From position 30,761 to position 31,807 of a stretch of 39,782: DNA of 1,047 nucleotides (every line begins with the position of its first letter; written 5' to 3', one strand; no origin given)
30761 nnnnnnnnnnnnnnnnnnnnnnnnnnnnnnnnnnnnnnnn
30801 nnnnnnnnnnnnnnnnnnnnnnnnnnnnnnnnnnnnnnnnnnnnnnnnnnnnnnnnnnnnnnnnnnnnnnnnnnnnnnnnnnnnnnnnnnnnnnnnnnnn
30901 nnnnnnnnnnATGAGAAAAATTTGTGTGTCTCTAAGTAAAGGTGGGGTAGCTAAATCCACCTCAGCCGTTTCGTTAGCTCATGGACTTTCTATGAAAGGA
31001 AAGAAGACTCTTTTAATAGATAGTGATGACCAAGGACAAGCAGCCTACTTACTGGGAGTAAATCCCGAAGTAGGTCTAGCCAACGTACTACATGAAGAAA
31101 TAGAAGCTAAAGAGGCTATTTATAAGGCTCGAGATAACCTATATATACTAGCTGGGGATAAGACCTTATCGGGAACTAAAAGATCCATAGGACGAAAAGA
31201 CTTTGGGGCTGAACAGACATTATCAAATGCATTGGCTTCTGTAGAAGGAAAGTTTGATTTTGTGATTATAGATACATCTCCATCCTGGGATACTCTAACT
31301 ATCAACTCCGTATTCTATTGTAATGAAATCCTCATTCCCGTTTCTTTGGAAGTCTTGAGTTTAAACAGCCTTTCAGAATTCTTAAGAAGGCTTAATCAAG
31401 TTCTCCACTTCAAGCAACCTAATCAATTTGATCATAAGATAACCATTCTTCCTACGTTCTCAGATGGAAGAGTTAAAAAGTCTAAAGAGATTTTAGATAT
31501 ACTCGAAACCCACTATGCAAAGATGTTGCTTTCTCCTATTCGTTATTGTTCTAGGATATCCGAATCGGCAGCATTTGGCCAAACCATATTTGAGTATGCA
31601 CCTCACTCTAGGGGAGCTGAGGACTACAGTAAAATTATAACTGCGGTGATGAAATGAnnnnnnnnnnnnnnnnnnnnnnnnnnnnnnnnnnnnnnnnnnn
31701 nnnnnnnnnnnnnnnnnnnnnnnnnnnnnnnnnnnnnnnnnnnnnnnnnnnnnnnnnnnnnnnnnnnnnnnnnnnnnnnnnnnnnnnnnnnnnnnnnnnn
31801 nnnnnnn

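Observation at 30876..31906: ParA plus RHH partition locus with 8-bp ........-type tandem arrays at its start, inside the RHH gene and across its stop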

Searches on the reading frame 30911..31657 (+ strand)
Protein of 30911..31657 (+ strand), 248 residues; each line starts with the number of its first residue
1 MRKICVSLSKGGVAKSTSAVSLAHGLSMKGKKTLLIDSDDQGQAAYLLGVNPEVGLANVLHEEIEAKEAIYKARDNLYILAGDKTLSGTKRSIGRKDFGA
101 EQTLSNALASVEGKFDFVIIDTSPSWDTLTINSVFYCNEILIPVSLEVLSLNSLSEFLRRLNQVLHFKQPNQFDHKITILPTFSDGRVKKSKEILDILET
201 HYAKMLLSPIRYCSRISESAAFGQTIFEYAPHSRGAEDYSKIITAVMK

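Call 5: search_protein_families(library=pfam, proteins=[window:30911-31657:+], max_evalue=1)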
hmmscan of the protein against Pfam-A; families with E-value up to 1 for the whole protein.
window:30911-31657:+ (248 aa): 10 families
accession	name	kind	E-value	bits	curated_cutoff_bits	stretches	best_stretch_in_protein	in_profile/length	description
PF13614.12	AAA_31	-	3.3e-35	122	27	1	1-166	1-169/177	AAA domain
PF01656.29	CbiA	-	3.2e-13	50.2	25.4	1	8-226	5-125/125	CobQ/CobB/MinD/ParA nucleotide binding domain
PF10609.15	ParA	-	5.1e-09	36.4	27.1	1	2-125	4-122/246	NUBPL iron-transfer P-loop NTPase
PF02374.21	ArsA_ATPase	-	2e-07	31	24.3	1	9-137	8-147/305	Anion-transporting ATPase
PF00142.24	Fer4_NifH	-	2.8e-06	27.5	25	1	3-48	2-47/271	4Fe-4S iron sulfur cluster binding proteins, NifH/frxC family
PF06564.18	CBP_BcsQ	-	3.8e-06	27.1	21.3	1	1-148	1-149/234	Cellulose biosynthesis protein BcsQ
PF09140.17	MipZ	-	7e-06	26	20.7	1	4-137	3-122/262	ATPase MipZ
PF13481.12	AAA_25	-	0.01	15.9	27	1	10-122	41-151/195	AAA domain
PF07015.17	VirC1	-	0.019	14.8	24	1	4-41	4-41/231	VirC1 protein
PF00448.28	SRP54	-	0.21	11.7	22.7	0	12-45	11-44/196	SRP54-type protein, GTPase domain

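Call 14: find_related_loci(query=window:30911-31657:+, collection=viral_contigs, flank=4000)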
Query window:30911-31657:+ (248 aa) in viral_contigs; peptide patterns used: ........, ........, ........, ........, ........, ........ (x = any residue, [..] = any of these).
16 stretches matched a pattern; 2 encode a relative of the query (tblastn E <= 1e-3); 2 distinct loci.
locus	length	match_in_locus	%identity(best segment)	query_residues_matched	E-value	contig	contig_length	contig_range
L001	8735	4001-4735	62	1-248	3e-102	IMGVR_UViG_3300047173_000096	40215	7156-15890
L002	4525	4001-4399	29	1-134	4e-11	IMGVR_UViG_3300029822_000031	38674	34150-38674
